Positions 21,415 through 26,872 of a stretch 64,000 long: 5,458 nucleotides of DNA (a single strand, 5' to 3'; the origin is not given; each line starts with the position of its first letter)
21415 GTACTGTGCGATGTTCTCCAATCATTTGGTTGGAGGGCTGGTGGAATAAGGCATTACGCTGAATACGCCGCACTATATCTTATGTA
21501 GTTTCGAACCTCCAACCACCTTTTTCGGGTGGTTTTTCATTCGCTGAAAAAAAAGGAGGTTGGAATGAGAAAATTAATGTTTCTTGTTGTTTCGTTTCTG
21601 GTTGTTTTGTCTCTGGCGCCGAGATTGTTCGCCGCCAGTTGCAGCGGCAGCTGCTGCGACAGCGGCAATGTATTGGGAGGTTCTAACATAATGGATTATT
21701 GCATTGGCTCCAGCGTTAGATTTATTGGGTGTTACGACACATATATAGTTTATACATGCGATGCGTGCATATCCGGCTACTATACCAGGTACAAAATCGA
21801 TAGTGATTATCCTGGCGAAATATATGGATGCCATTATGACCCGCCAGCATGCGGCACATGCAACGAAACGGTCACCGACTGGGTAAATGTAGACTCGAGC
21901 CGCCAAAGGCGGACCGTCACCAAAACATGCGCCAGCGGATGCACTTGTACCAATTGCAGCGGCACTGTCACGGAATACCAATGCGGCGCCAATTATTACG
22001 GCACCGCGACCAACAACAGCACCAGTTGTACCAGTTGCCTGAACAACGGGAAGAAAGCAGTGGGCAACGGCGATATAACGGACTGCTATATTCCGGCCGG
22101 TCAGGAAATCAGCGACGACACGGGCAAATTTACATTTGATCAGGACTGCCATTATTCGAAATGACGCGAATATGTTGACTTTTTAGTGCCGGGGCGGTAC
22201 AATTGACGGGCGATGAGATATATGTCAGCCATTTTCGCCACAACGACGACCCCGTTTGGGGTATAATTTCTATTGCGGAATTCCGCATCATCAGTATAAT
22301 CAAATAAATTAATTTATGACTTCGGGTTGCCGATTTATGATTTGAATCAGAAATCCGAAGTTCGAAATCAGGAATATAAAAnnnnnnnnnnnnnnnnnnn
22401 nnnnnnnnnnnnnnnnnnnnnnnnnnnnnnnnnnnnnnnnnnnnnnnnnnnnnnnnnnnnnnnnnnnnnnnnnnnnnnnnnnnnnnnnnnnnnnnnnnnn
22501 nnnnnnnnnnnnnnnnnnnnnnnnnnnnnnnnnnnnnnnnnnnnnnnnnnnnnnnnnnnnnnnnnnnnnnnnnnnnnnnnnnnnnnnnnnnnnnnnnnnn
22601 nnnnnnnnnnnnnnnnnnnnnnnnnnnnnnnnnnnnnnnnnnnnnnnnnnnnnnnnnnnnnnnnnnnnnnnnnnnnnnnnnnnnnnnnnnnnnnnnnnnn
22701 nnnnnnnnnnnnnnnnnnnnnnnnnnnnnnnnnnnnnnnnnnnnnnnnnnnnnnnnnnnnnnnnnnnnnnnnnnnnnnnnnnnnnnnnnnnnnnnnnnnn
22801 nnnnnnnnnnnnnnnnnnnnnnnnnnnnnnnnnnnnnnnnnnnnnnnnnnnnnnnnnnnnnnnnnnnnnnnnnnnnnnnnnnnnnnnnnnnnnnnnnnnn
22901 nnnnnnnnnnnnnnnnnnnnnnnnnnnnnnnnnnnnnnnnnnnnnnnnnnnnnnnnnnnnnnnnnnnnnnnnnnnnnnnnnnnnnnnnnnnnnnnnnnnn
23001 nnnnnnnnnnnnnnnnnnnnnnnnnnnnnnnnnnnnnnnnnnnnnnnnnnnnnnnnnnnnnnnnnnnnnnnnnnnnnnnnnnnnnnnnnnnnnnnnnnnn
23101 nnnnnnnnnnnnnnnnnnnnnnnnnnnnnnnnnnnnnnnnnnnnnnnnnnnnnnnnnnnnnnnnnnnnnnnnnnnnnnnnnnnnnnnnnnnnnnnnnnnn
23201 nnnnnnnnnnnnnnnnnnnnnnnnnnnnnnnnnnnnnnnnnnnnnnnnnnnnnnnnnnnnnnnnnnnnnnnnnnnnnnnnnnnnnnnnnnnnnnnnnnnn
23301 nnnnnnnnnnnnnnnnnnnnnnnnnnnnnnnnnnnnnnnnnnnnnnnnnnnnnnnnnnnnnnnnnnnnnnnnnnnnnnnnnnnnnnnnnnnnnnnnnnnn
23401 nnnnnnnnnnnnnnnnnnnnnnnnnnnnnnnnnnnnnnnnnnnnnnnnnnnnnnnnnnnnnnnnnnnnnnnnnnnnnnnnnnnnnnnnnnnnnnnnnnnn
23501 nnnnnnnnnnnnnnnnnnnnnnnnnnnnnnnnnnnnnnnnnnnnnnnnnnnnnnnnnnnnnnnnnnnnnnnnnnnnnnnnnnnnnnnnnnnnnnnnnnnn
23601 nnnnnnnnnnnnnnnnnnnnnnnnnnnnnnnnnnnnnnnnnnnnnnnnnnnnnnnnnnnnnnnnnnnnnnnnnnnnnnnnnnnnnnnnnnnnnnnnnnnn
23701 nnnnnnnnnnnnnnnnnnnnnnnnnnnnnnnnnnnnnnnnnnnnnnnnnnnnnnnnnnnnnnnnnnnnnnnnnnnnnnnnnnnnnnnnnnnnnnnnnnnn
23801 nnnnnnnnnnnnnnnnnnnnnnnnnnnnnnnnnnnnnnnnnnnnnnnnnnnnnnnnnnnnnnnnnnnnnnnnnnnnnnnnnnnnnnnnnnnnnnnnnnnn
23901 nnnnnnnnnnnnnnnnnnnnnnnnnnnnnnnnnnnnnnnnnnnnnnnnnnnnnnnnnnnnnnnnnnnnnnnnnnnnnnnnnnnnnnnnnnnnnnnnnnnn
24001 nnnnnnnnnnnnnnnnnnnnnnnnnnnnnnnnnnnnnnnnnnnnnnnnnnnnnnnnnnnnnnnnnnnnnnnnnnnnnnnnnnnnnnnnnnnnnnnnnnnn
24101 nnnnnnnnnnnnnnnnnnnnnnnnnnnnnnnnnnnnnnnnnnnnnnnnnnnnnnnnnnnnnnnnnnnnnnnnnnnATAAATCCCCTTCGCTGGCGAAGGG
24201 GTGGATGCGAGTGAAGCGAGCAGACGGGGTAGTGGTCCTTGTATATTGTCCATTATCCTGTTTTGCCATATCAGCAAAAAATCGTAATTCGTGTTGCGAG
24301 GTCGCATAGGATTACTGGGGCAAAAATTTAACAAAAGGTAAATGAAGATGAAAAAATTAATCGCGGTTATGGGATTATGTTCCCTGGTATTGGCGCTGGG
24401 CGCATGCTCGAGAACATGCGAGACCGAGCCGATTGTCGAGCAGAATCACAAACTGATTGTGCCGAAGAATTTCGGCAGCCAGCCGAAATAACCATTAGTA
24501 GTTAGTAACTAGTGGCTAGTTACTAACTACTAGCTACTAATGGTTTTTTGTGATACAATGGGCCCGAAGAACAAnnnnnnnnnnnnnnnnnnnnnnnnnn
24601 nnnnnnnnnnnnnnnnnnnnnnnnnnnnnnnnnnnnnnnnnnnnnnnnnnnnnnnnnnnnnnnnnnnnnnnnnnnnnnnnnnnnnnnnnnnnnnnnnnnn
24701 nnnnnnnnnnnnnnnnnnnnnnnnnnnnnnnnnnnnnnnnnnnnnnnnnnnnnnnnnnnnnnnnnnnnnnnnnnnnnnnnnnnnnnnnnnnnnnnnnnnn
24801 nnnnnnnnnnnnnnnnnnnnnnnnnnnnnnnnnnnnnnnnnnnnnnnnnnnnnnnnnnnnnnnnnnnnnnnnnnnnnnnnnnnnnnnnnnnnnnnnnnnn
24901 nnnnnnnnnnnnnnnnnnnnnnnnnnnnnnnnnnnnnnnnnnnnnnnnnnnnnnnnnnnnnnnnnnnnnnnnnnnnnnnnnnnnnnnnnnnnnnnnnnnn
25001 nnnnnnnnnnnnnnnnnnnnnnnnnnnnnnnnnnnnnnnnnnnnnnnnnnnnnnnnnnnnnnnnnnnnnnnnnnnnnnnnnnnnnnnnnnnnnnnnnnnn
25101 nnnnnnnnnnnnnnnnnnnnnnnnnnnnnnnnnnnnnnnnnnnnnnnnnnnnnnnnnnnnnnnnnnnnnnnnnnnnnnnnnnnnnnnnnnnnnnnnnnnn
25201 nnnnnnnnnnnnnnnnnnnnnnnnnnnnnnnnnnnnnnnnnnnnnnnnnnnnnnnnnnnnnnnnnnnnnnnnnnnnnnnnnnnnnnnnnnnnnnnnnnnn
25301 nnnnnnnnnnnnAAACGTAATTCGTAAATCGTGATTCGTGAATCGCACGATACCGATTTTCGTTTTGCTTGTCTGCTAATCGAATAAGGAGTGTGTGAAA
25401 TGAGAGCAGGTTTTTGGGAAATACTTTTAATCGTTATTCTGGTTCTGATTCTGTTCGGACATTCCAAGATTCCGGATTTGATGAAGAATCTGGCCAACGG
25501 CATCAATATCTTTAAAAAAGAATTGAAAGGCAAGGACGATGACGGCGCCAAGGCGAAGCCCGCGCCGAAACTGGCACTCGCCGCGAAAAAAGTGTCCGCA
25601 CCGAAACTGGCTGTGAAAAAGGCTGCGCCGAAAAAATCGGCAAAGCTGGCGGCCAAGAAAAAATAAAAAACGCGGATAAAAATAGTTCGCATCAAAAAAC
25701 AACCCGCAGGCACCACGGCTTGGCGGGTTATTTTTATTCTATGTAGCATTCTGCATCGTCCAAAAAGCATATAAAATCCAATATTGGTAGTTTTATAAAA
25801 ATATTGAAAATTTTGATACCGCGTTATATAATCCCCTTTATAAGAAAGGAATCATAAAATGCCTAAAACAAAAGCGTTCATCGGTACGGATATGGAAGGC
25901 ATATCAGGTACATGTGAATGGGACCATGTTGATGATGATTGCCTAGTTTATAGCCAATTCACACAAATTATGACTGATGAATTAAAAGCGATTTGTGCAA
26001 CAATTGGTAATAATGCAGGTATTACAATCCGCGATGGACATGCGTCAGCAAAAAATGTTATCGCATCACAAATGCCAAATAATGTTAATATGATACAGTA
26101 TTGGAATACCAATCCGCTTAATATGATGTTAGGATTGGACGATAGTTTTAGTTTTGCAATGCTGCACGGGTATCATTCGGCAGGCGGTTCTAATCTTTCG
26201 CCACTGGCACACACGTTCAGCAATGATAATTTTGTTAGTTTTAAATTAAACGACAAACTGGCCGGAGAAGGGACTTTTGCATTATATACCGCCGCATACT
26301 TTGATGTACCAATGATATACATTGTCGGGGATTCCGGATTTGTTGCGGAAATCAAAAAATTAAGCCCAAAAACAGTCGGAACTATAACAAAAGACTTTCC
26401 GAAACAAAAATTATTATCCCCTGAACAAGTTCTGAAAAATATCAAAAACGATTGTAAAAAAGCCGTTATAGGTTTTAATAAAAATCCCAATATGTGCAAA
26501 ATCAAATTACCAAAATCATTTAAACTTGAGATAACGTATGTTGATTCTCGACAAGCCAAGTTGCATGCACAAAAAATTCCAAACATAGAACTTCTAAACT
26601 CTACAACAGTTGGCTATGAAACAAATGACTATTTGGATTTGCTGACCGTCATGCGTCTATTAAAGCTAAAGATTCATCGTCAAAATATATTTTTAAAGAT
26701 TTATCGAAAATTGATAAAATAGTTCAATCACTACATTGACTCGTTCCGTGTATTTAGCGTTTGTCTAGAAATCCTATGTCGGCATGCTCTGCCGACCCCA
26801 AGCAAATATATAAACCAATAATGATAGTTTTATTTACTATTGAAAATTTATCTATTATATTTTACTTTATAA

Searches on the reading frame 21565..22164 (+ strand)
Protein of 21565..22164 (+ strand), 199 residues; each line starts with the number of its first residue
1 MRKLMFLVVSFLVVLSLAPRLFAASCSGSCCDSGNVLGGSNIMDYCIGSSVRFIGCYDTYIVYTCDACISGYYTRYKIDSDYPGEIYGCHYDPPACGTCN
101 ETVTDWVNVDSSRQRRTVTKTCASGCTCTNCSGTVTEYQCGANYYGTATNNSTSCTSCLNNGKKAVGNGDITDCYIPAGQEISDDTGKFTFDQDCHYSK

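Call 3: search_protein_families(library=pfam, proteins=[window:21565-22164:+], max_evalue=1)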
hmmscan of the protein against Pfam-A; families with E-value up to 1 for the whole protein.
window:21565-22164:+ (199 aa): 0 families

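Call 35: search_protein_families(library=ncbifam, proteins=[window:21565-22164:+], max_evalue=1)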
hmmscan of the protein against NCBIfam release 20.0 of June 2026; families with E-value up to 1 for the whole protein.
window:21565-22164:+ (199 aa): 1 family
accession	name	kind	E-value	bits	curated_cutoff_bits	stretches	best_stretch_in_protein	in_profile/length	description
NF040942.2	hypo_ExtJ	equivalog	0.13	12.7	52.5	1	1-29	1-29/77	selenite/tellurite reduction operon protein ExtJ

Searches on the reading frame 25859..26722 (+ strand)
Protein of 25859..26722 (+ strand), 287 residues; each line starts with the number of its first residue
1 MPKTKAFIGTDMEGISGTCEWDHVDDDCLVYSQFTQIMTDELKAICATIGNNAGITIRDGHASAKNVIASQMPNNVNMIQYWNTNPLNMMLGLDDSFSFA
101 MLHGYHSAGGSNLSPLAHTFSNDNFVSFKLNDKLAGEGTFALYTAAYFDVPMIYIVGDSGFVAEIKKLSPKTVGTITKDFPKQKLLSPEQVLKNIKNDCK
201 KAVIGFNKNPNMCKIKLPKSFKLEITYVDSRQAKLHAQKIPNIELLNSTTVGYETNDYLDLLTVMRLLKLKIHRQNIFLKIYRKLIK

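Call 46: search_protein_families(library=pfam, proteins=[window:25859-26722:+], max_evalue=0.001)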
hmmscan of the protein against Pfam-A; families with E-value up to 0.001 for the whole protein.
window:25859-26722:+ (287 aa): 1 family
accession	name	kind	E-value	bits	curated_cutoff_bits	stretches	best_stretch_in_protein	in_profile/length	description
PF04951.18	Peptidase_M55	-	5.7e-58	196.9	25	1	5-266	2-263/264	D-aminopeptidase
